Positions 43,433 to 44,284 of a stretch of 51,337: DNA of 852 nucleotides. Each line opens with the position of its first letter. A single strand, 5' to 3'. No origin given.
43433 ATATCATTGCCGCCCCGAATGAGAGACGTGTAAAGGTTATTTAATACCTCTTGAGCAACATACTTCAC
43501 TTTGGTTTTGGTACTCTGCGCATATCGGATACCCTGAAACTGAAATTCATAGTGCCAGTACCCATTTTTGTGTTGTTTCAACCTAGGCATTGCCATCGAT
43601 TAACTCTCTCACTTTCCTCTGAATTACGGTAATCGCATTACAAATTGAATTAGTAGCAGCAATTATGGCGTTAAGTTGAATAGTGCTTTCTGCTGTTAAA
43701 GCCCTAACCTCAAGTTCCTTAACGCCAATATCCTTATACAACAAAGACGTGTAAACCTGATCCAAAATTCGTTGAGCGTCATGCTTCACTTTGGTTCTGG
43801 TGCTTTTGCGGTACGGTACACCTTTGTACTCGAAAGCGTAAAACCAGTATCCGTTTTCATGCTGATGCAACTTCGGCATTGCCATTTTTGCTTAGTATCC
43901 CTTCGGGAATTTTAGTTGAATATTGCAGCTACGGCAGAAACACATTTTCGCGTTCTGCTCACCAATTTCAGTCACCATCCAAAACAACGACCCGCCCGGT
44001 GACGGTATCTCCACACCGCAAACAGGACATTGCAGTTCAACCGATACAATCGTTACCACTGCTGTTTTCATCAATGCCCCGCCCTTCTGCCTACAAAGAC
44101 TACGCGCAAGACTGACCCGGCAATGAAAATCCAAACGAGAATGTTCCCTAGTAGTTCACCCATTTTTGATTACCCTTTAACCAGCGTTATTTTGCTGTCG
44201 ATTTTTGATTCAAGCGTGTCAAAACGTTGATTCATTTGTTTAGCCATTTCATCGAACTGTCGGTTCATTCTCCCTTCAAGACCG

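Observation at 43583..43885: Stand-alone duplicate of the integrase N-terminal domain, overlapping the integrase start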

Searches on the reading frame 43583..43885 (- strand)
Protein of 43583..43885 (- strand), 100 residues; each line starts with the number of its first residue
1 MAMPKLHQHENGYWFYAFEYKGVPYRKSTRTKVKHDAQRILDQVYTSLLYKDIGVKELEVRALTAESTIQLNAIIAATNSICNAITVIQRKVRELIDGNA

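Call 4: search_protein_families(library=pfam, proteins=[window:43583-43885:-], max_evalue=1)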
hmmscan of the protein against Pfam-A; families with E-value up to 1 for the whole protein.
window:43583-43885:- (100 aa): 1 family
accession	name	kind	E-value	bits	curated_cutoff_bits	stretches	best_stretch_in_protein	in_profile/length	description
PF16559.10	GIT_CC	-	0.11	12.6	28.7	1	59-99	20-60/66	GIT coiled-coil Rho guanine nucleotide exchange factor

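Call 6: find_homologous_proteins(query=window:43583-43885:-, max_evalue=0.01)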
Query window:43583-43885:- (100 aa): 1 proteins with E <= 0.01 among 2 candidates.
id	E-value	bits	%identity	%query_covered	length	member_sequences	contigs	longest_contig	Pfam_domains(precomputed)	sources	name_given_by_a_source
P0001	3.5e-59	214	100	100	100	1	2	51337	-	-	-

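Call 17: find_encoding_contigs(protein=window:43583-43885:-, flank=10000)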
Protein window:43583-43885:- (100 aa): 3 contigs read that carry it; 3 places shown.
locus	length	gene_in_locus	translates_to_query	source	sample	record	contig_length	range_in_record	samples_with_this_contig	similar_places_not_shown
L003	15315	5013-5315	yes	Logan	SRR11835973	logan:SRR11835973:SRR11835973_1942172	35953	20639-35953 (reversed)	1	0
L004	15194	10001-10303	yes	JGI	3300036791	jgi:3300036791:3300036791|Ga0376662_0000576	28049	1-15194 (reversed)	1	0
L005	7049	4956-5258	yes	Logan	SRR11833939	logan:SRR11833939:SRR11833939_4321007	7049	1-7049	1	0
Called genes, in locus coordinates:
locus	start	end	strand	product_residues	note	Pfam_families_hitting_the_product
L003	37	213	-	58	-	-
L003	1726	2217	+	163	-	-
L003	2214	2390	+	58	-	-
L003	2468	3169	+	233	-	-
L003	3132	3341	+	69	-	-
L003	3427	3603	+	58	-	-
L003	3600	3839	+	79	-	-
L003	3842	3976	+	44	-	-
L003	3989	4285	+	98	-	-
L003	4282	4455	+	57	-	-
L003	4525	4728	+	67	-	-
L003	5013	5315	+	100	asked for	-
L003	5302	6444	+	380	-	PF00589:Phage_integrase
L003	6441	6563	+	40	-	-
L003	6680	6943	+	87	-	-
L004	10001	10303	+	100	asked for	-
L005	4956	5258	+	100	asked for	-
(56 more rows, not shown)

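Call 23: search_protein_families(library=phrogs, proteins=[window:43583-43885:-], max_evalue=0.1)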
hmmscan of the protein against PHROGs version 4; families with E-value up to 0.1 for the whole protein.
window:43583-43885:- (100 aa): 0 families

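Call 26: search_protein_representatives(protein=window:43583-43885:-)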
Query: 100 residues. Proteins with E-value up to 0.001 (for the whole library): 5; up to 1e-10: 2; up to 1e-30: 1. The best 5 are listed.
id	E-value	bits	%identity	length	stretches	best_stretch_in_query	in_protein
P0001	1.1e-59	214.3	100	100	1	1-100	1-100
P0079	3.9e-11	59.1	24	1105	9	7-83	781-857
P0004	1.7e-07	47.4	60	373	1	3-49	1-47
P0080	2.4e-04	37.3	34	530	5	7-51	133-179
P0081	3.3e-04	36.9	38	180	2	3-55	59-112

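Call 28: find_related_loci(query=window:43583-43885:-, collection=viral_contigs, flank=4000)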
Query window:43583-43885:- (100 aa) in viral_contigs; peptide patterns used: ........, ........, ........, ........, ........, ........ (x = any residue, [..] = any of these).
20 stretches matched a pattern, but none encodes a relative of the query by tblastn (E <= 1e-3).

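Call 33: search_solved_structures(query=A3, max_evalue=10, show_alignments=2)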
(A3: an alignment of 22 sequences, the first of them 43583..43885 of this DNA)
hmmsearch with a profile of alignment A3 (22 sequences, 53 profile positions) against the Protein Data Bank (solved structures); distinct sequences matched with E-value up to 10: 4.
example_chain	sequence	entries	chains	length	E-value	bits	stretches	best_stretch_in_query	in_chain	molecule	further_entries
8a22_Yc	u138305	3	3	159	6.4e-05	25.9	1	2-28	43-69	mS109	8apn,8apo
2www_A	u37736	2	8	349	0.87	12.7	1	23-41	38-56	METHYLMALONIC ACIDURIA TYPE A PROTEIN, MITOCHONDRIAL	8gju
1uxc_A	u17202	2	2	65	0.88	12.7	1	18-44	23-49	FRUCTOSE REPRESSOR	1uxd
2ftc_N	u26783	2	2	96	1.2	12.3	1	14-30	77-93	mitochondrial ribosomal protein L24 | 39S ribosomal protein L24, mitochondrial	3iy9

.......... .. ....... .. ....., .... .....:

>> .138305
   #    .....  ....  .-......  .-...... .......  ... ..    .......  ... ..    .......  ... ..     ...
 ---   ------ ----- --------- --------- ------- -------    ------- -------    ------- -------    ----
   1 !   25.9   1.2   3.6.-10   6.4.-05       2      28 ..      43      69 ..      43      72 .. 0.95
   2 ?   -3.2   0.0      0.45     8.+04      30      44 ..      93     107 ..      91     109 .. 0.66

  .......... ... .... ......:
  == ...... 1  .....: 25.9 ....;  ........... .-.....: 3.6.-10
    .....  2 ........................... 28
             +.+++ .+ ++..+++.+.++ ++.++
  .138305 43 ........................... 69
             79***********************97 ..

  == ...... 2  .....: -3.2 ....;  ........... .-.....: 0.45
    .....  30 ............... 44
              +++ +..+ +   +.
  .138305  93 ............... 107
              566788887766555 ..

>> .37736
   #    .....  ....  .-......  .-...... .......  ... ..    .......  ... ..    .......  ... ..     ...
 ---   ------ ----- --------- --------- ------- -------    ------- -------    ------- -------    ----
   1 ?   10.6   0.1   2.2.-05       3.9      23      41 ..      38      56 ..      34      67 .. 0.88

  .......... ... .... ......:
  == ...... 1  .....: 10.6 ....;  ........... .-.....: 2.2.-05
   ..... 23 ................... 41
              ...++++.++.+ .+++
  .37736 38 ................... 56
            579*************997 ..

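Call 41: find_encoding_contigs(protein=P0081, flank=3000, max_places=3)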
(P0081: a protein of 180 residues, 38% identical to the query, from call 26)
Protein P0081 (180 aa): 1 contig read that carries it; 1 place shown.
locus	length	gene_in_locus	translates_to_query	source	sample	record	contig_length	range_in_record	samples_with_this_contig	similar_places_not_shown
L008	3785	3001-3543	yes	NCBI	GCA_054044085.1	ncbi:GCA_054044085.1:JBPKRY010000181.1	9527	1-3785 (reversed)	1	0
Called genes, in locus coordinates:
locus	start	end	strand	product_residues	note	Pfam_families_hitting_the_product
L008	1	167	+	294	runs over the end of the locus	PF00126:HTH_1, PF03466:LysR_substrate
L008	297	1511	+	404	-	PF13403:Hint_2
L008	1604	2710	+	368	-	PF00180:Iso_dh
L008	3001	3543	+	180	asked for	-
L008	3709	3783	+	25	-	?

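Call 43: predict_structure(alignment_id=A4)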
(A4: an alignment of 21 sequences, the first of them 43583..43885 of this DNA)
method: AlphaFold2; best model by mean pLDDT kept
length: 100 residues; sequences in the alignment: 21
mean_pLDDT: 91.9   pTM: 0.53
mean pLDDT of the five models: 91.9, 90.0, 89.9, 89.7, 88.9
residues with pLDDT >= 90: 77; 70-90: 21; 50-70: 2; < 50: 0
segments of 3 or more residues with pLDDT < 50: none
pLDDT, mean of each block of 10 residues (from residue 1): 90 96 95 97 93 77 87 96 98 90
secondary structure, 60 per line:
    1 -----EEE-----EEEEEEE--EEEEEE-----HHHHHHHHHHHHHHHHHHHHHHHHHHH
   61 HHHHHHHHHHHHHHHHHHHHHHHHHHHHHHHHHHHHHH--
elements in order: E6-8 E14-20 E23-28 H34-98

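Call 46: fold_search(model_id=the predicted structure, library=pdb)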
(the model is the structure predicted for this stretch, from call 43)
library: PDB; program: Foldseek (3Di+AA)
matches with E <= 10: 538; with E <= 0.001: 0
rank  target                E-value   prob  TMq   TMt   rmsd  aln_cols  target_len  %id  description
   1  7m3p_B                2.2e-01  0.87  0.50  0.31   8.8        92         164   16  Xrcc4-Spc110p(164-207) fusion (released 2021-05-12)
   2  6sy0_B                2.9e-01  0.82  0.36  0.28   4.9        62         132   11  Structure of the Plasmodium falciparum SIP2 DNA-binding AP2 tandem repeat in complex with two SPE2 half-sites (released 2020-10-07)
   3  9cse                  6.1e-01  0.57  0.23  0.09   1.5        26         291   19  Crystal structure of Repeats-in-Toxin-like domain from Aeromonas hydrophila (released 2025-05-14)
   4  9g6k_LG               7.4e-01  0.47  0.33  0.24   3.1        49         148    8  LSU structure derived from the LSU sample of the mitoribosome from T. gondii. (released 2024-12-11)
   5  9cro_I                7.9e-01  0.20  0.23  0.19   8.9        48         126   12  Post-targeting aCascade Type IA CRISPR-Cas Surveillance Complexes (released 2025-08-13)
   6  6sy0_A                8.5e-01  0.51  0.35  0.26   4.7        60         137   10  Structure of the Plasmodium falciparum SIP2 DNA-binding AP2 tandem repeat in complex with two SPE2 half-sites (released 2020-10-07)
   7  1z1b_A                9.0e-01  0.54  0.30  0.10   3.4        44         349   20  Crystal structure of a lambda integrase dimer bound to a COC' core site (released 2005-06-28)
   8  7aoc_B                9.0e-01  0.54  0.24  0.02   1.4        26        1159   23  Schizosaccharomyces pombe RNA polymerase I (monomer) (released 2021-02-24)
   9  1px2_A                9.0e-01  0.10  0.16  0.07   3.9        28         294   25  Crystal Structure of Rat Synapsin I C Domain Complexed to Ca.ATP (Form 1) (released 2004-03-23)
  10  3f6h_B                9.7e-01  0.38  0.30  0.25   4.2        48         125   17  Crystal structure of the regulatory domain of LiCMS in complexed with isoleucine - type III (released 2009-04-21)
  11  1px2_B                9.7e-01  0.10  0.15  0.07   4.2        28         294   25  Crystal Structure of Rat Synapsin I C Domain Complexed to Ca.ATP (Form 1) (released 2004-03-23)
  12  3f6h_A                1.2e+00  0.35  0.31  0.27   4.1        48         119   17  Crystal structure of the regulatory domain of LiCMS in complexed with isoleucine - type III (released 2009-04-21)
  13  3f6g_A                1.2e+00  0.35  0.31  0.27   4.1        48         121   17  Crystal structure of the regulatory domain of LiCMS in complexed with isoleucine - type II (released 2009-04-21)
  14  9hqv_Yn               1.2e+00  0.33  0.32  0.18   3.5        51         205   12  Cryo-EM structure of the small subunit of the mitochondrial ribosome from Toxoplasma gondii (released 2025-06-11)
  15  5cj4_A                1.3e+00  0.47  0.54  0.30   9.2       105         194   12  Crystal Structure of Amino Acids 1562-1622 of MYH7 (released 2015-12-02)
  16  1kjk_MODEL_1_A        1.3e+00  0.38  0.29  0.51   3.8        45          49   20  Solution structure of the lambda integrase amino-terminal domain (released 2002-03-27)
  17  2wcc_MODEL_1_3        1.4e+00  0.38  0.30  0.43   3.7        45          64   20  phage lambda IntDBD1-64 complex with p prime 2 DNA (released 2009-04-07)
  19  1z1b_B                1.6e+00  0.33  0.29  0.10   3.5        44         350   20  Crystal structure of a lambda integrase dimer bound to a COC' core site (released 2005-06-28)
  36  7et4_A                2.6e+00  0.23  0.26  0.25   1.9        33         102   15  Crystal structure of Arabidopsis TEM1 AP2 domain (released 2021-09-15)
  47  6sy0_C                2.8e+00  0.20  0.33  0.32   5.0        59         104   10  Structure of the Plasmodium falciparum SIP2 DNA-binding AP2 tandem repeat in complex with two SPE2 half-sites (released 2020-10-07)
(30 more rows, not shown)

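Call 55: find_homologous_proteins(query=A4, max_evalue=0.01)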
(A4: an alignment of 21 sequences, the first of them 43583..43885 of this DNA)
Query A4 (21 sequences) (100 aa, profile of the alignment): 519 proteins with E <= 0.01 among 1236 candidates; the best 120 are listed.
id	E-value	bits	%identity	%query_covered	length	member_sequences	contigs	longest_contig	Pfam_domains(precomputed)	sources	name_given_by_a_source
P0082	3.4e-21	92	37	30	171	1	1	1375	-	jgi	-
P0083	5.5e-20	89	39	23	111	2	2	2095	-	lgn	-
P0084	1.4e-19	87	-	-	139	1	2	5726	-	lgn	-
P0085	2.2e-19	87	43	21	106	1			-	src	-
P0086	2.2e-19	87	34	29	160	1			PF24624.2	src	-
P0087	3.1e-19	86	43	21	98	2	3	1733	-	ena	-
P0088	4.7e-19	86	38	21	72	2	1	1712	-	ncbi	ncbi:MAG: hypothetical protein WBQ52_14240, partial [Terracidiphilus sp.]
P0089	5.0e-19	86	-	-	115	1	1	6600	-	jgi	jgi:hypothetical protein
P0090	5.3e-19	85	33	35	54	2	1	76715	-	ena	-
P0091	5.7e-19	85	41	26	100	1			-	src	-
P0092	6.2e-19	85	-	-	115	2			-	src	-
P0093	6.2e-19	85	38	21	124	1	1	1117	-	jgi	jgi:hypothetical protein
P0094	6.9e-19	85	21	35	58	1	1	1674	-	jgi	jgi:hypothetical protein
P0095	6.9e-19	85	33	24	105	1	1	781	-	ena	-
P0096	6.9e-19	85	31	48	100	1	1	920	-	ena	-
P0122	4.2e-18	83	33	21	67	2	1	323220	-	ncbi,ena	-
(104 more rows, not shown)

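Call 66: fold_search(model_id=the predicted structure, library=viral)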
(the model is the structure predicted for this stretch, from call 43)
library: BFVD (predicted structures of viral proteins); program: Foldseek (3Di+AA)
matches with E <= 10: 1263; with E <= 0.001: 0
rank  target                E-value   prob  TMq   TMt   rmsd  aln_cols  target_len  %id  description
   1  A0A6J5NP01            2.5e-02  1.00  0.45  0.15   1.4        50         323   24  Integrase [uncultured Caudovirales phage]
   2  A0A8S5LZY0            3.3e-02  1.00  0.38  0.13   2.0        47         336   21  Integrase [Siphoviridae sp. ctM7c3]
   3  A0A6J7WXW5            3.7e-02  1.00  0.42  0.23   3.0        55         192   24  Meiotically up-regulated gene 113 [uncultured Caudovirales phage]
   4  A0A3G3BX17            6.8e-02  0.98  0.32  0.40   2.6        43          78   21  Uncharacterized protein [Bacillus phage vB_BpsS-36]
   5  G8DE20                7.2e-02  0.99  0.35  0.22   1.6        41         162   15  (no name in the UniProt tables at hand)
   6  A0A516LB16            7.2e-02  0.97  0.37  0.12   3.0        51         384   12  (no name in the UniProt tables at hand)
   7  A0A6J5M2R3            8.3e-02  1.00  0.40  0.41   1.8        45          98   18  Uncharacterized protein [uncultured Caudovirales phage]
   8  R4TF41                8.3e-02  0.99  0.35  0.18   1.7        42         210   14  (no name in the UniProt tables at hand)
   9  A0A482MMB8            8.8e-02  0.91  0.22  0.16   2.0        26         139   23  Homing endonuclease [Escherichia phage vB_EcoM_PHB13]
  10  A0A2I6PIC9            8.8e-02  0.85  0.41  0.17   6.6        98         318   14  Uncharacterized protein [Pseudomonas phage PMBT14]
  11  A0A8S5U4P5            1.2e-01  0.99  0.37  0.59   1.7        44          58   14  AP2 domain protein (Fragment) [Caudovirales sp. ct2KA10]
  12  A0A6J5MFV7            1.3e-01  0.69  0.26  0.18  10.3        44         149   16  Uncharacterized protein [uncultured Caudovirales phage]
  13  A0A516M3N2            1.3e-01  0.51  0.28  0.11   4.4        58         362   14  (no name in the UniProt tables at hand)
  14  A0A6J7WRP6            1.4e-01  1.00  0.38  0.11   0.9        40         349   22  Integrase [uncultured Caudovirales phage]
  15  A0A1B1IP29            1.4e-01  0.97  0.36  0.60   2.0        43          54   28  (no name in the UniProt tables at hand)
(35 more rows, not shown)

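Call 71: find_encoding_contigs(protein=P0122, flank=2500, max_places=1)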
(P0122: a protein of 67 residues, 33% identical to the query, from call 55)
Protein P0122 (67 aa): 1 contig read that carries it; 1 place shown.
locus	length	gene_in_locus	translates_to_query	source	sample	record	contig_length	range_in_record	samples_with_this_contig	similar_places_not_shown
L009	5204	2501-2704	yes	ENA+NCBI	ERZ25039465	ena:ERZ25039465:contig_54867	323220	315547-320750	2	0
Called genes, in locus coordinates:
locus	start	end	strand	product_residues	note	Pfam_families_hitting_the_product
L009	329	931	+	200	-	-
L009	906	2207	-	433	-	-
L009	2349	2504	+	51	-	-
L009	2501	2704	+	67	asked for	-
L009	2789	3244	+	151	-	PF00589:Phage_integrase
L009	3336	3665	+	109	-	PF00589:Phage_integrase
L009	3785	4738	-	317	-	-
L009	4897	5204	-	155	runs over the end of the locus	PF13240:Zn_Ribbon_1, PF09685:MamF_MmsF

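Call 72: find_encoding_contigs(protein=P0090, flank=2500, max_places=1)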
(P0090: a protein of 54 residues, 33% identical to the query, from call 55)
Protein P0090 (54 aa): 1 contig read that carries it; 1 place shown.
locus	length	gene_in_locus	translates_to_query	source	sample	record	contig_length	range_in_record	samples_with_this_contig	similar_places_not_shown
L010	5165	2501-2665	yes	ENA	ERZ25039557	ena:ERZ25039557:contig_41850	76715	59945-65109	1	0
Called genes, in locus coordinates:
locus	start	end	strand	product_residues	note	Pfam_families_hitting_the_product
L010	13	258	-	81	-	-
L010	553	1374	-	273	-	-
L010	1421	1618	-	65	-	PF21531:Rv2175c_wHTH (faint), PF12728:HTH_17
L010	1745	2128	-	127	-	-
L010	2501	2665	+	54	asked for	-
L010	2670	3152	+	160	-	PF24624:Int_N (weak)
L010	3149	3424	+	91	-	-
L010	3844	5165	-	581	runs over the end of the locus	PF07969:Amidohydro_3, PF01979:Amidohydro_1 (faint)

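Call 73: find_related_loci(query=window:43583-43885:-, collection=metagenome_contigs, flank=3000)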
Query window:43583-43885:- (100 aa) in metagenome_contigs; peptide patterns used: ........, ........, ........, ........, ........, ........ (x = any residue, [..] = any of these).
344 stretches matched a pattern, but none encodes a relative of the query by tblastn (E <= 1e-3).

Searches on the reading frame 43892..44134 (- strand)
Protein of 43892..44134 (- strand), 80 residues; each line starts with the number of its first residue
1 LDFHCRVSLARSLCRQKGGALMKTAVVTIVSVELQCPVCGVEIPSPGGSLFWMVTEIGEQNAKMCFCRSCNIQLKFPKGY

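Call 4: search_protein_families(library=pfam, proteins=[window:43892-44134:-], max_evalue=1)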
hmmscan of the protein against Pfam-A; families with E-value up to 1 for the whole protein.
window:43892-44134:- (80 aa): 2 families
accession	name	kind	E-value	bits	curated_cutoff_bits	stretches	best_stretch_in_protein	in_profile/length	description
PF23548.1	Zn_ribbon_FGT1_2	-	0.073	13.1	27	1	35-45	22-32/35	FORGETTER1 second zinc ribbon domain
PF25165.1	DUF7828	-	0.1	12.7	25.7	1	57-78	20-41/87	Domain of unknown function (DUF7828)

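Call 23: search_protein_families(library=phrogs, proteins=[window:43892-44134:-], max_evalue=0.1)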
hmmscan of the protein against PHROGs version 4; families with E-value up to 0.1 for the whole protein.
window:43892-44134:- (80 aa): 1 family
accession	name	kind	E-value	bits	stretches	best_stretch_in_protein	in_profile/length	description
phrog_9089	-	unknown function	0.01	17.3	1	27-50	20-43/77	-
